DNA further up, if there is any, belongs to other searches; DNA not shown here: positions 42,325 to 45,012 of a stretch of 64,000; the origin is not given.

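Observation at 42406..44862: GatB-like and asparaginase-like modules fused in one polypeptide, with catalytic motifs that look substituted in both halves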

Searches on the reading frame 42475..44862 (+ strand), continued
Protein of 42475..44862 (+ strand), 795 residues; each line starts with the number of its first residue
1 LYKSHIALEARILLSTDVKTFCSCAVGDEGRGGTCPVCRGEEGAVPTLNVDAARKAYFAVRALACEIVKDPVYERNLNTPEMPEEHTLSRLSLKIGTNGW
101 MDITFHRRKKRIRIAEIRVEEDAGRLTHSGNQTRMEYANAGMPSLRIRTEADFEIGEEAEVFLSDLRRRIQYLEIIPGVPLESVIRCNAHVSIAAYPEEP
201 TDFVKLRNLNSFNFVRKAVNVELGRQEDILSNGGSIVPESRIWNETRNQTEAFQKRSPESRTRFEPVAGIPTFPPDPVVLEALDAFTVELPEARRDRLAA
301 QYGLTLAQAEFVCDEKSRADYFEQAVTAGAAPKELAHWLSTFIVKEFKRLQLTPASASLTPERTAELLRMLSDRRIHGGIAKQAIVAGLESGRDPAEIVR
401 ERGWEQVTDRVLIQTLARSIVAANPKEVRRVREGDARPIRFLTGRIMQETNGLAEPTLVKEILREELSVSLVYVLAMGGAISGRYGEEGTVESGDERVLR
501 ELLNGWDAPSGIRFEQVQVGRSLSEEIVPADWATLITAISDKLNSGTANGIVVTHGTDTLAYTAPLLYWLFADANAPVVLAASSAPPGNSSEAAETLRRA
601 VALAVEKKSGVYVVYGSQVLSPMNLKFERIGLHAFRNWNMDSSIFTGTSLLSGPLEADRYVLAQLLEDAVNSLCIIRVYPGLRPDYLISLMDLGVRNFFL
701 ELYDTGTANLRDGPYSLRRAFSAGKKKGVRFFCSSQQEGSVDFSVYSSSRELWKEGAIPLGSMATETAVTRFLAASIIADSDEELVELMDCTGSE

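Call 31: find_encoding_contigs(protein=P0272, flank=8000, max_places=1)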
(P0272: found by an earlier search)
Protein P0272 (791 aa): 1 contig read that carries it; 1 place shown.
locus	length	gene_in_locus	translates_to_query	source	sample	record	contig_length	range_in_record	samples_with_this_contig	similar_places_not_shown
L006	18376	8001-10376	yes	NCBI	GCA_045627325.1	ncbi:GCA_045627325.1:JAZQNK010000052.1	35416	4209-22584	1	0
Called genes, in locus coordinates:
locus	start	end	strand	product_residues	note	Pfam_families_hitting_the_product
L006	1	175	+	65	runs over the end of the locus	-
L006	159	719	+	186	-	PF06414:Zeta_toxin (faint)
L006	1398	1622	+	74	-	PF12668:DUF3791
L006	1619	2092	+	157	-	PF13151:DUF3990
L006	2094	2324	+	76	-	-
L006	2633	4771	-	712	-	PF13089:PP_kinase_N, PF02503:PP_kinase, PF17941:PP_kinase_C_1, PF13091:PLDc_2 (faint), PF13090:PP_kinase_C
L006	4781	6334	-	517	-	PF02541:Ppx-GppA, PF21447:Ppx-GppA_III, PF01966:HD, PF24391:HD-CE (faint)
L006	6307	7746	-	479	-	PF22422:MGH1-like_GH, PF01204:Trehalase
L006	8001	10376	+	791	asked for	PF02934:GatB_N, PF02637:GatB_Yqey, PF00710:Asparaginase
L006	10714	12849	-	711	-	PF13855:LRR_8 (faint), PF13306:LRR_5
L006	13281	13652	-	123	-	PF01541:GIY-YIG, PF10544:T5orf172 (weak)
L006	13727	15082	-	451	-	PF18073:Zn_ribbon_LapB, PF13481:AAA_25, PF03796:DnaB_C (weak), PF06745:ATPase, PF23442:DUF7125 (weak), PF05362:Lon_C (weak), PF13541:ChlI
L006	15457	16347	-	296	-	PF00132:Hexapep (faint)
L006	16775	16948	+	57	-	PF00471:Ribosomal_L33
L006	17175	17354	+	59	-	PF00584:SecE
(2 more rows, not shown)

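Call 32: find_encoding_contigs(protein=P0016, flank=10000, max_places=1)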
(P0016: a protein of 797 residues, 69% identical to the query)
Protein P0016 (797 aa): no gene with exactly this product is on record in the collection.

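Call 33: search_protein_families(library=ncbifam, proteins=[L001:12439-13713:+, L001:8638-10008:+, L001:8341-8622:+, L001:7942-8307:+, L003:5357-6628:+, L001:10001-12442:+], max_evalue=0.00001)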
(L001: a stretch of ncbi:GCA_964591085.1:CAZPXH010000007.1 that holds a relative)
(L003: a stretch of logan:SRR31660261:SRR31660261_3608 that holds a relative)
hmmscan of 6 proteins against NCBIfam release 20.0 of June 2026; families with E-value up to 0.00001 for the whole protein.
L001:12439-13713:+ (424 aa): 15 families
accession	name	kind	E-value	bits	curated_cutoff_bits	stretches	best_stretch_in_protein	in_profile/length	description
NF003483.0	PRK05159.1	equivalog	1.4e-142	475.6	353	1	2-424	4-438/438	aspartate--tRNA(Asn) ligase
TIGR00458.1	aspS_nondisc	equivalog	3.4e-106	355.8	368.4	1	14-424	13-428/428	aspartate--tRNA(Asn) ligase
NF003037.0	PRK03932.1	equivalog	8.9e-61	206.2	414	1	14-422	17-449/451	asparagine--tRNA ligase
TIGR00457.1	asnS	equivalog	8.2e-59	199.6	342.6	2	15-246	18-263/455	asparagine--tRNA ligase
NF001750.0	PRK00476.1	equivalog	3e-51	174.4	443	2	15-247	20-265/590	aspartate--tRNA ligase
TIGR00459.1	aspS_bact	equivalog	3.2e-47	161.2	373.85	2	15-249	18-262/586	aspartate--tRNA ligase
NF005052.0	PRK06462.1-1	equivalog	1.5e-33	116.4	368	1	118-417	41-345/353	asparagine synthetase A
NF009460.0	PRK12820.1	equivalog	2.6e-29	101.9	1379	2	14-239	36-286/723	bifunctional aspartyl-tRNA synthetase/aspartyl/glutamyl-tRNA amidotransferase subunit C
NF005054.0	PRK06462.1-4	equivalog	2.9e-21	75.8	309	1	114-417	13-310/318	asparagine synthetase A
NF001756.1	PRK00484.1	subfamily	2.1e-18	66.2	468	1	13-419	51-486/488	lysine--tRNA ligase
TIGR00499.1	lysS_bact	equivalog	3.1e-17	62.4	427.6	1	15-249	55-295/496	lysine--tRNA ligase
NF009101.0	PRK12445.1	subfamily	5.4e-14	51.6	1026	1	20-243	72-301/505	lysine--tRNA ligase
NF002821.0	PRK02983.1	equivalog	6e-12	44.4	742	1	14-221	660-874/1102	bifunctional lysylphosphatidylglycerol synthetase/lysine--tRNA ligase LysX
TIGR00462.1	genX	equivalog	9.5e-08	31.8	286.9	0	130-242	5-121/304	EF-P lysine aminoacylase EpmA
NF005055.0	PRK06462.1-5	equivalog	7.7e-07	28.5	389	0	292-421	212-337/341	asparagine synthetase A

L001:8638-10008:+ (456 aa): 26 families (the best 25 are shown)
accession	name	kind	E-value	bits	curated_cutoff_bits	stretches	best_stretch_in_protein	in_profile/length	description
TIGR00132.1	gatA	equivalog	1.9e-127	425.9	481.1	1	39-435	56-460/466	Asp-tRNA(Asn)/Glu-tRNA(Gln) amidotransferase subunit GatA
NF006631.0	PRK09201.1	equivalog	1e-70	238.8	461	1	37-436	68-452/466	AtzE family amidohydrolase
TIGR02715.1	amido_AtzE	subfamily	1.5e-70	238.4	425.75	1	38-435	62-444/452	AtzE family amidohydrolase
NF005565.0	PRK07235.1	subfamily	2.2e-69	234.5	545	1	38-433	85-495/506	amidase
NF005517.0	PRK07139.1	equivalog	4e-64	217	546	1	38-418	34-412/439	amidase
NF006169.0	PRK08310.1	equivalog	1.7e-62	212.1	391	1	33-438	18-393/395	amidase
NF005688.0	PRK07488.1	equivalog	5e-62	210.3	532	1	38-436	72-463/474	indoleacetamide hydrolase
NF006043.0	PRK08186.1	subfamily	7.2e-60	203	487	1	37-437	65-446/600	allophanate hydrolase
TIGR02713.1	allophanate_hyd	equivalog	1.5e-56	192.1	511.05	1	36-437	27-411/563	allophanate hydrolase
NF005687.0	PRK07487.1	subfamily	5.4e-55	187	428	2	36-264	68-301/468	amidase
NF004816.0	PRK06170.1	equivalog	2.5e-54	184.8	503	1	38-438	73-481/493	amidase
NF004815.0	PRK06169.1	equivalog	3.9e-51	174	506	2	39-276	73-317/471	amidase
NF005686.0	PRK07486.1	subfamily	9e-49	166.4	465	2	37-204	76-244/486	amidase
NF006006.0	PRK08137.1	equivalog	9.4e-49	166.6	534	1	39-432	99-504/529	amidase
NF005460.0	PRK07056.1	subfamily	4.5e-46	157.7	447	1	40-433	73-447/457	amidase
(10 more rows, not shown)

L001:8341-8622:+ (93 aa): 1 family
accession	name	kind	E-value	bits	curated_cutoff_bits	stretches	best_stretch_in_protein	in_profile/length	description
TIGR00135.1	gatC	equivalog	7.6e-11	42.2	47.1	1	2-93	2-92/93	Asp-tRNA(Asn)/Glu-tRNA(Gln) amidotransferase subunit GatC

L001:7942-8307:+ (121 aa): 92 families (the best 25 are shown)
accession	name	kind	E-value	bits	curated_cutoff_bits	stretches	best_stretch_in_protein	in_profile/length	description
NF046022.1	RespRegCpdRBruc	equivalog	1.9e-19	69.8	180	1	1-120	1-117/120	cell cycle two-component system response regulator CpdR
NF045944.1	ResRegRpaBCyano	equivalog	1.6e-18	66.9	330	1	5-118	1-110/229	response regulator transcription factor RpaB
NF040534.1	resp_reg_YycF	equivalog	2.5e-18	66.2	340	1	3-119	2-114/231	response regulator YycF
NF008199.0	PRK10955.1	equivalog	2.7e-18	66.8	341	1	1-119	1-114/232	envelope stress response regulator transcription factor CpxR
NF040689.1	MtrAB_MtrA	equivalog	3.8e-18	65.6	300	1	4-119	1-112/219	MtrAB system response regulator MtrA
TIGR02154.1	PhoB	equivalog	4.6e-18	65.3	296.2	1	2-119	3-119/226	phosphate regulon transcriptional regulator PhoB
NF041733.1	resp_reg_CseB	equivalog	2.3e-17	63.2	350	1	3-120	2-115/228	two-component system response regulator CseB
NF008469.0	PRK11361.1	equivalog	2.5e-17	62.7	714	1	2-120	5-120/461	acetoacetate metabolism transcriptional regulator AtoC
NF033117.2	vanR_ACDEGLN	exception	1.5e-16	60.6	350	1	4-119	1-112/226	VanR-ABDEGLN family response regulator transcription factor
TIGR01818.1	ntrC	equivalog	1.5e-16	60.3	558.6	1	4-120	1-114/463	nitrogen regulation protein NR(I)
NF033120.0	vanR_FM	exception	1.7e-16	60.6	460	1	3-118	5-116/231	vancomycin resistance response regulator transcription factor, VanR-F/VanR-M family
NF047793.1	ResRegPgtA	equivalog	2.6e-16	59.5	650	1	3-120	7-121/414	two-component system response regulator PgtA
NF008296.0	PRK11083.1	equivalog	2.7e-16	59.7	273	1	2-120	4-118/228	two-component system response regulator CreB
NF051850.1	RespRegRprY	equivalog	3.1e-16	59.5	370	1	3-116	6-116/234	response regulator transcription factor RprY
TIGR02956.1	TMAO_torS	equivalog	3.4e-16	58.6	676.5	1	2-120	702-820/967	TMAO reductase system sensor histidine kinase/response regulator TorS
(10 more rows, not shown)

L003:5357-6628:+ (423 aa): 17 families
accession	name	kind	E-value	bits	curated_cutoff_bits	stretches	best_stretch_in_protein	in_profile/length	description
NF003483.0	PRK05159.1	equivalog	3.8e-151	503.9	353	1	2-423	5-438/438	aspartate--tRNA(Asn) ligase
TIGR00458.1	aspS_nondisc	equivalog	6.9e-114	381.1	368.4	1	8-423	6-428/428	aspartate--tRNA(Asn) ligase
TIGR00457.1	asnS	equivalog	8.9e-64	216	342.6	1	4-422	7-454/455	asparagine--tRNA ligase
NF003037.0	PRK03932.1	equivalog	1.4e-63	215.5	414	1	10-422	13-450/451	asparagine--tRNA ligase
NF001750.0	PRK00476.1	equivalog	2.5e-55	187.9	443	2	10-246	15-265/590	aspartate--tRNA ligase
TIGR00459.1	aspS_bact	equivalog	8.1e-52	176.3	373.85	2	10-247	13-261/586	aspartate--tRNA ligase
NF009460.0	PRK12820.1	equivalog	2.7e-34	118.4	1379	2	10-245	32-293/723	bifunctional aspartyl-tRNA synthetase/aspartyl/glutamyl-tRNA amidotransferase subunit C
NF005052.0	PRK06462.1-1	equivalog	1.8e-29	102.9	368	1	116-416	40-345/353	asparagine synthetase A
NF001756.1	PRK00484.1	subfamily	1e-25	90.4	468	1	9-418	47-486/488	lysine--tRNA ligase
NF005054.0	PRK06462.1-4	equivalog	4.7e-24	85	309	1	111-416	11-310/318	asparagine synthetase A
TIGR00499.1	lysS_bact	equivalog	3.6e-21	75.4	427.6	1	11-416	51-491/496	lysine--tRNA ligase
NF002821.0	PRK02983.1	equivalog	7.2e-18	64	742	1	4-240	650-893/1102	bifunctional lysylphosphatidylglycerol synthetase/lysine--tRNA ligase LysX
NF009101.0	PRK12445.1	subfamily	1.5e-14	53.4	1026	1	15-237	67-296/505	lysine--tRNA ligase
NF005055.0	PRK06462.1-5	equivalog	3.7e-10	39.4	389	1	172-419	86-336/341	asparagine synthetase A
TIGR00462.1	genX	equivalog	1.9e-09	37.4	286.9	1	131-248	7-125/304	EF-P lysine aminoacylase EpmA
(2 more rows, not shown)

L001:10001-12442:+ (813 aa): 13 families
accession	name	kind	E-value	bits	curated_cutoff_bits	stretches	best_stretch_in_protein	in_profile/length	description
NF004012.0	PRK05477.1-2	equivalog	6.1e-168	559.5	338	1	2-471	2-479/481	Asp-tRNA(Asn)/Glu-tRNA(Gln) amidotransferase subunit GatB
TIGR00133.1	gatB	equivalog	8.6e-154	512.6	314.8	1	1-470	1-480/481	Asp-tRNA(Asn)/Glu-tRNA(Gln) amidotransferase subunit GatB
NF004014.0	PRK05477.1-4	equivalog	9.9e-152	506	414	1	3-470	2-474/475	Asp-tRNA(Asn)/Glu-tRNA(Gln) amidotransferase subunit GatB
NF004011.1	PRK05477.1-1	equivalog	4.8e-133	444.4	680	1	3-470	2-473/475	Asp-tRNA(Asn)/Glu-tRNA(Gln) amidotransferase subunit GatB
NF004015.0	PRK05477.1-5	equivalog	1.1e-131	439.8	628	1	3-471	14-487/488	Asp-tRNA(Asn)/Glu-tRNA(Gln) amidotransferase subunit GatB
NF004013.0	PRK05477.1-3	equivalog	2.1e-126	422.4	653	1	1-470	14-499/501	Asp-tRNA(Asn)/Glu-tRNA(Gln) amidotransferase subunit GatB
NF003107.0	PRK04028.1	equivalog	2e-38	132.2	456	3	110-258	145-288/630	Glu-tRNA(Gln) amidotransferase subunit GatE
TIGR00134.1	gatE_arch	equivalog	4.2e-29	101.3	319.55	2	113-241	146-268/622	Glu-tRNA(Gln) amidotransferase subunit GatE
NF011291.0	PRK14703.1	equivalog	2.6e-28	98.7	681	1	284-471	586-768/769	glutamine--tRNA ligase/YqeY domain fusion protein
NF003217.0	PRK04183.1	equivalog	1.1e-19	70.4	310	1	464-614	67-217/420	Glu-tRNA(Gln) amidotransferase subunit GatD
TIGR02153.1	gatD_arch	equivalog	9.6e-19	67.4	324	2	467-609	57-200/405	Glu-tRNA(Gln) amidotransferase subunit GatD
TIGR00519.1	asnASE_I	subfamily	3.1e-18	65.8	260.5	2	475-614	4-142/337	type I asparaginase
NF006998.0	PRK09461.1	equivalog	5.1e-12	45.7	376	0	677-774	213-308/337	asparaginase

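Call 34: find_homologous_proteins(query=L001:8638-10005:+, max_evalue=1e-30)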
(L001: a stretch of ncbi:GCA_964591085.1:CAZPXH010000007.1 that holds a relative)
Query L001:8638-10005:+ (456 aa): 7999 proteins with E <= 1e-30 among 8000 candidates; the best 120 are listed.
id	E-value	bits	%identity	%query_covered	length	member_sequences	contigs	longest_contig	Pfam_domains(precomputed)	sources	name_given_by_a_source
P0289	0.0e+0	1028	100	100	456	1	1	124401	PF01425.27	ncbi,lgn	-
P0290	1.8e-227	774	76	100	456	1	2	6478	PF01425.27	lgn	-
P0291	7.7e-128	445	51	95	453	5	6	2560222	PF01425.27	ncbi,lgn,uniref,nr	ncbi:Glutamyl-tRNA(Gln) amidotransferase subunit A [Spirochaeta thermophila DSM 6578]|uniref:Glutamy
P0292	2.1e-126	441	50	95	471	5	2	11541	PF01425.27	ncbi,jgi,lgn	jgi:aspartyl-tRNA(Asn)/glutamyl-tRNA(Gln) amidotransferase subunit A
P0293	2.9e-126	440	50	96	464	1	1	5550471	PF01425.27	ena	-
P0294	7.8e-126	439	50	97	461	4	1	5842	PF01425.27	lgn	-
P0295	2.8e-125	437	50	96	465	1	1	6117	PF01425.27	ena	-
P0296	4.9e-125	436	49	96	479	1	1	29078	PF01425.27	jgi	jgi:aspartyl-tRNA(Asn)/glutamyl-tRNA(Gln) amidotransferase subunit A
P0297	7.4e-125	436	49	96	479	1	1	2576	PF01425.27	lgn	-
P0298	9.5e-125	435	50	94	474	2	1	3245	PF01425.27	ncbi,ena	-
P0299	1.4e-124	435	52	91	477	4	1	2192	PF01425.27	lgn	-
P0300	1.5e-124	435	49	98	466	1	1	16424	PF01425.27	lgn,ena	-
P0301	6.3e-124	433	49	97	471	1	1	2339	PF01425.27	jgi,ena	-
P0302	1.3e-123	432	48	95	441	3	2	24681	PF01425.27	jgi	jgi:aspartyl-tRNA(Asn)/glutamyl-tRNA(Gln) amidotransferase subunit A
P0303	3.7e-123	430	50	95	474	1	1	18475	PF01425.27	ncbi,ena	-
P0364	1.7e-117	411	51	90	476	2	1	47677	PF01425.27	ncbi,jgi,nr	ncbi:MAG TPA: amidase family protein [Rectinemataceae bacterium]|nr:amidase family protein [Rectinem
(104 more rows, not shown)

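Call 36: find_encoding_contigs(protein=window:42475-44862:+, flank=10000, max_places=3)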
Protein window:42475-44862:+ (795 aa): 1 contig read that carries it; 1 place shown.
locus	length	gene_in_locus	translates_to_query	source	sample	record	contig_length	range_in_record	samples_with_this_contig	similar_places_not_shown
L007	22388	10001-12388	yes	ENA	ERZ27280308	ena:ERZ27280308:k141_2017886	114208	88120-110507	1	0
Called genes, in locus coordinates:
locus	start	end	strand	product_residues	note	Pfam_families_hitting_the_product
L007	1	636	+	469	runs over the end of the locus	PF00072:Response_reg, PF00158:Sigma54_activat, PF01078:Mg_chelatase (faint), PF14532:Sigma54_activ_2, PF00004:AAA (weak), PF07728:AAA_5 (weak), PF25601:AAA_lid_14, PF02954:HTH_8 (weak)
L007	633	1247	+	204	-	PF01726:LexA_DNA_bind, PF00717:Peptidase_S24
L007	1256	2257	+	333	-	PF21694:DNA_pol3_delta_C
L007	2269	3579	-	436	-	PF17785:PUA_3, PF10672:Methyltrans_SAM, PF05175:MTS, PF01189:Methyltr_RsmB-F (faint), PF03602:Cons_hypoth95, PF09445:Methyltransf_15, PF13649:Methyltransf_25 (weak), PF13847:Methyltransf_31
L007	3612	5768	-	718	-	PF13089:PP_kinase_N, PF02503:PP_kinase, PF17941:PP_kinase_C_1, PF13091:PLDc_2 (faint), PF13090:PP_kinase_C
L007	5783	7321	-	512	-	PF02541:Ppx-GppA, PF21447:Ppx-GppA_III, PF01966:HD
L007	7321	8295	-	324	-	PF00480:ROK, PF01869:BcrAD_BadFG (faint)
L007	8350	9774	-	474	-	PF22422:MGH1-like_GH, PF03200:Glyco_hydro_63 (faint), PF01204:Trehalase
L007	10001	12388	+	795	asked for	PF02934:GatB_N, PF02637:GatB_Yqey, PF00710:Asparaginase, PF17763:Asparaginase_C (weak)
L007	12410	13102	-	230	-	PF00300:His_Phos_1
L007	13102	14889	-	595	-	-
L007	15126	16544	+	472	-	-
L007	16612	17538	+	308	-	PF02272:DHHA1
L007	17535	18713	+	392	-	PF01963:TraB_PrgY_gumN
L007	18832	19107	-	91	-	PF00076:RRM_1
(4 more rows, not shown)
